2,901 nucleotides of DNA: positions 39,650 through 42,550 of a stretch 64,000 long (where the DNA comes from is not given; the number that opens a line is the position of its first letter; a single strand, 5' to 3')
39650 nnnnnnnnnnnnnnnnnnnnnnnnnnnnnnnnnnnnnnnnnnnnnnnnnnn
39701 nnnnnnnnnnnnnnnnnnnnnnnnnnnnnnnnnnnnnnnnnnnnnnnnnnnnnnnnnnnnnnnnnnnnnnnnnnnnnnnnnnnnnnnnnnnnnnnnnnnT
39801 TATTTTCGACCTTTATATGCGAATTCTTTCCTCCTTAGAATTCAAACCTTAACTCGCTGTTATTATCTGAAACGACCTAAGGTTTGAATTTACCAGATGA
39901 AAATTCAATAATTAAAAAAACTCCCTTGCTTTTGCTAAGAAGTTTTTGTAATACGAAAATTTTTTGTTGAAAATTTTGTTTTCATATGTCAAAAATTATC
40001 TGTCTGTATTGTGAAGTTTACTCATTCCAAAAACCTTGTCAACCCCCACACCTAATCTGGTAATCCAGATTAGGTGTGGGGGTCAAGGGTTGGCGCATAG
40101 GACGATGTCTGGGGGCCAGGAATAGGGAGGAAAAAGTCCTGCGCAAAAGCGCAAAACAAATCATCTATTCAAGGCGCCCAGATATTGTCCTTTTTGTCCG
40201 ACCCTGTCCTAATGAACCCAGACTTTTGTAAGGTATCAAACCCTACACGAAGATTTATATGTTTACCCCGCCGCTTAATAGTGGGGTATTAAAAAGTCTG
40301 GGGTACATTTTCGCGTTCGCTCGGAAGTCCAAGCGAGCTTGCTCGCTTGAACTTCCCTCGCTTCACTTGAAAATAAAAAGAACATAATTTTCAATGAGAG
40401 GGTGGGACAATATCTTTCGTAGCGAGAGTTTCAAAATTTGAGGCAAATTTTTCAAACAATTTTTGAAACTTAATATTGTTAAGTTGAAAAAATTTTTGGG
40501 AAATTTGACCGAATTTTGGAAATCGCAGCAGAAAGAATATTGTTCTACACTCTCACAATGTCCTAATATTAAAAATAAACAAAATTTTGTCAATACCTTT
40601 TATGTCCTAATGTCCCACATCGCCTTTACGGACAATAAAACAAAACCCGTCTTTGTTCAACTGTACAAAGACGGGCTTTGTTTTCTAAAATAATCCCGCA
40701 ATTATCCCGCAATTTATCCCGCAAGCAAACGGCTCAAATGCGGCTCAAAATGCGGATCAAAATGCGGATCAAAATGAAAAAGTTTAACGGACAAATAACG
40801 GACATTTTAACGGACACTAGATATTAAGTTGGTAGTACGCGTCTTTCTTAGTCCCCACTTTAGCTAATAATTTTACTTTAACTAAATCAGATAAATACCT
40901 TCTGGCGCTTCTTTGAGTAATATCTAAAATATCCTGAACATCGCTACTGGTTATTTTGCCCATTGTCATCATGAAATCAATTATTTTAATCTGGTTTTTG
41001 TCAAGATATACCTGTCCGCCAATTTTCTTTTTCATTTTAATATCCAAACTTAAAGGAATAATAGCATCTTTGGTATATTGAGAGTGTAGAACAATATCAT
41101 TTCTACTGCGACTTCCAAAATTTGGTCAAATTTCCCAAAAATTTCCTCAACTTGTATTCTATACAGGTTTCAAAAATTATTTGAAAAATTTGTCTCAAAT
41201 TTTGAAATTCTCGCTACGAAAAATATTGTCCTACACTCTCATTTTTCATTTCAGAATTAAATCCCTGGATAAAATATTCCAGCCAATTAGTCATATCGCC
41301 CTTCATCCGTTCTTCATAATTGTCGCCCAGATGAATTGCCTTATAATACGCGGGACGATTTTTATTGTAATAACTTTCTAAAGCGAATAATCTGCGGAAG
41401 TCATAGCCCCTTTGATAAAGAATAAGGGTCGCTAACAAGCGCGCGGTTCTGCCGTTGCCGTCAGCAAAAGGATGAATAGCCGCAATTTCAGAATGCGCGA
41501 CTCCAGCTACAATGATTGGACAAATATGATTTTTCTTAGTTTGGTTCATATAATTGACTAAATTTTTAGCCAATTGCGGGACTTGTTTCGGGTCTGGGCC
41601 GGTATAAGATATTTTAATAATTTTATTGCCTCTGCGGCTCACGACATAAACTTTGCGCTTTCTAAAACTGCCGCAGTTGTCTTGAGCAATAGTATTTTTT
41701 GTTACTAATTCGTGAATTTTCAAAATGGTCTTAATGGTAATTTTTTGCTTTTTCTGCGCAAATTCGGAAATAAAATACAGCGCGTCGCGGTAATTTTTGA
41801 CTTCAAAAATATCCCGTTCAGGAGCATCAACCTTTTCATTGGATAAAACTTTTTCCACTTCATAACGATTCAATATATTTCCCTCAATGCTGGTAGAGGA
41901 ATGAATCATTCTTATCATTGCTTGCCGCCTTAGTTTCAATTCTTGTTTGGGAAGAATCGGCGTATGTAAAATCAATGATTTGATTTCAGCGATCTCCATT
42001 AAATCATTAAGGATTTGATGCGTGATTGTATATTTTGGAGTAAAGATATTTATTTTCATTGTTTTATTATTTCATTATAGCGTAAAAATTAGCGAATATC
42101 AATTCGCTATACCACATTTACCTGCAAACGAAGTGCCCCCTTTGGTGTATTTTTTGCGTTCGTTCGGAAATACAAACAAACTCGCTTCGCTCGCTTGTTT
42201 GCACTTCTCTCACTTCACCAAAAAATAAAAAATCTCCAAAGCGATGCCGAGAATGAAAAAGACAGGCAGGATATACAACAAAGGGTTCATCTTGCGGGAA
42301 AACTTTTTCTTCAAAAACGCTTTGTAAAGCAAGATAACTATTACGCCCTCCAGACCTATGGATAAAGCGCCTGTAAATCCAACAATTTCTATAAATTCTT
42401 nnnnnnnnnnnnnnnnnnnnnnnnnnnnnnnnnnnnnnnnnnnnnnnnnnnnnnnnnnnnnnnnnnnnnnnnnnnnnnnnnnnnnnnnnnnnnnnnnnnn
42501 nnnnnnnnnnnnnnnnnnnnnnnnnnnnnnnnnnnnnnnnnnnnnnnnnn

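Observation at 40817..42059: MITE insertion splits a Fic gene; precise excision restores the ORF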

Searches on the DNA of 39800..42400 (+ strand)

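Call 17: search_rna_families(source=window, start=39800, end=42400, threshold=evalue, max_evalue=1)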
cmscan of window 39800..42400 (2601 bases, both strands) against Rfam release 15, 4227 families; matches with E-value up to 1: 11.
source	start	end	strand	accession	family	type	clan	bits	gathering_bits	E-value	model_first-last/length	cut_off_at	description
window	40634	40747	-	RF01772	rnk_pseudo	Cis-reg; leader;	-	29.1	55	0.03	1-108/108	no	Pseudomonas rnk leader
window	40031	40091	-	RF04096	mir-4433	Gene; miRNA;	-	27.7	77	0.012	1-83/83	no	mir-4433 microRNA precursor family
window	40031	40091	+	RF04096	mir-4433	Gene; miRNA;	-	26.9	77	0.019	1-83/83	no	mir-4433 microRNA precursor family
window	40636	40772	-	RF00506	Thr_leader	Cis-reg; leader;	-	24.3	55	0.12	1-118/118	no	Threonine operon leader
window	40440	40508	+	RF00697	mir-186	Gene; miRNA;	-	22.2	70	0.47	1-82/82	no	mir-186 microRNA precursor family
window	40617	40685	+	RF00506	Thr_leader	Cis-reg; leader;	-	22.1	55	0.4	1-118/118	no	Threonine operon leader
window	41126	41196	-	RF00697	mir-186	Gene; miRNA;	-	21.2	70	0.83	1-82/82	no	mir-186 microRNA precursor family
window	40441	40511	+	RF00648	MIR396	Gene; miRNA;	-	20.9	80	0.58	1-118/118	no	MIR396 microRNA precursor family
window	40036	40086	-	RF04209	MIR7533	Gene; miRNA;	-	20.3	230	0.44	1-249/249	no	MIR7533 microRNA precursor family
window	40129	40187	-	RF01489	sbrA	Gene; sRNA;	-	20.3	45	0.55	1-71/71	no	Listeria sRNA sbrA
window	40027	40093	+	RF00954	MIR1446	Gene; miRNA;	-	20.2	70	0.57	1-105/105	no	MIR1446 microRNA precursor family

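Call 71: search_dna_similar(query=window:41079-41241:+, collection=phages, mode=distant, max_evalue=0.001, max_rows=5)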
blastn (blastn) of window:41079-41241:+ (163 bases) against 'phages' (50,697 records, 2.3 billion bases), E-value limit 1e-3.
No match.

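Call 72: search_dna_similar(query=window:41079-41241:+, collection=plasmids, mode=distant, max_evalue=0.001, max_rows=5)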
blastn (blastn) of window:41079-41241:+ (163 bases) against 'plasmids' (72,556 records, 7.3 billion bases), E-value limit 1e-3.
No match.

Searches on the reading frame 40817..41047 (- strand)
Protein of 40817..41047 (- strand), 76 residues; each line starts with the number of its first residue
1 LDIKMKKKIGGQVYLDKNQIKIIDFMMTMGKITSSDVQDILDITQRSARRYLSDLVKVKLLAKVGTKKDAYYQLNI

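Call 9: search_protein_families(library=pfam, proteins=[window:40817-41047:-], max_evalue=0.01)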
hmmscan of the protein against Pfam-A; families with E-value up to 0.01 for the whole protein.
window:40817-41047:- (76 aa): 5 families
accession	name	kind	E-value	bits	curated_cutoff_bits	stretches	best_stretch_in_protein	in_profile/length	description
PF03297.21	Ribosomal_S25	-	0.0015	19.1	28.8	1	4-66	28-91/101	S25 ribosomal protein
PF04703.18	FaeA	-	0.0037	18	20.7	1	21-68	4-52/62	FaeA-like protein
PF02002.24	TFIIE_alpha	-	0.0053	17.1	22.9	1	16-62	12-58/105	TFIIE alpha subunit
PF12802.13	MarR_2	-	0.0056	17.3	27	1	18-69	6-58/61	MarR family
PF13412.12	HTH_24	-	0.0062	16.5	21.9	1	15-57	1-43/48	Winged helix-turn-helix DNA-binding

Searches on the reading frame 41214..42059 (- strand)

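Call 9: search_protein_families(library=pfam, proteins=[window:41214-42059:-], max_evalue=0.01)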
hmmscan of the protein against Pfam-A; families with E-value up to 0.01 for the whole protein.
window:41214-42059:- (281 aa): 2 families
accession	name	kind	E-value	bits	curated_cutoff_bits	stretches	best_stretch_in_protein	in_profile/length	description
PF02661.23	Fic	-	5.3e-20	72.5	24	1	107-214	2-93/93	Fic/DOC family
PF13784.11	Fic_N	-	0.0025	18.3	26.7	1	54-95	38-78/82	Fic/DOC family N-terminal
